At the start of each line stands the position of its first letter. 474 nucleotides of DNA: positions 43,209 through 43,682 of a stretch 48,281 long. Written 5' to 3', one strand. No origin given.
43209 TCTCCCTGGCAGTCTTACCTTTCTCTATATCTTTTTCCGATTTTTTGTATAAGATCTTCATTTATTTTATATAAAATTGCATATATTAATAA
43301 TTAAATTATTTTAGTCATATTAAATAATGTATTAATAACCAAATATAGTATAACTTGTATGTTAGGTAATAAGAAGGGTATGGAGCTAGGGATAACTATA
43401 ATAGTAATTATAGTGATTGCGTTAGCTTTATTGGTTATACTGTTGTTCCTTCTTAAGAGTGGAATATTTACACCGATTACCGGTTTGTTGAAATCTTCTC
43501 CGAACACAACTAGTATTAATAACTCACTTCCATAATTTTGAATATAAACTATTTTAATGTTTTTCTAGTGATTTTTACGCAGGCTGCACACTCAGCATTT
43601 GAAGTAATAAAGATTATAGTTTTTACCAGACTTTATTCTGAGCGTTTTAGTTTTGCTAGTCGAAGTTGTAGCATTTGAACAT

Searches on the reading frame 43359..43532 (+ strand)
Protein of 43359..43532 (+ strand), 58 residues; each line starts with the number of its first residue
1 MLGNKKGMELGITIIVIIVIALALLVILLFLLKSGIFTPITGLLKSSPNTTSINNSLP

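Call 9: search_protein_families(library=pfam, proteins=[window:43359-43532:+], max_evalue=0.1)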
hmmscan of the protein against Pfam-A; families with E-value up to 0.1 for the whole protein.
window:43359-43532:+ (58 aa): 2 families
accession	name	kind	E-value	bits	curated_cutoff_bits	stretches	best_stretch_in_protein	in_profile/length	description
PF14899.11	DUF4492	-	0.046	14.1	27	1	6-39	12-42/63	Domain of unknown function (DUF4492)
PF19442.4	CRIM1_C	-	0.087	13.3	27.2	1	13-57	37-80/130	Cysteine-rich motor neuron 1 protein C-terminal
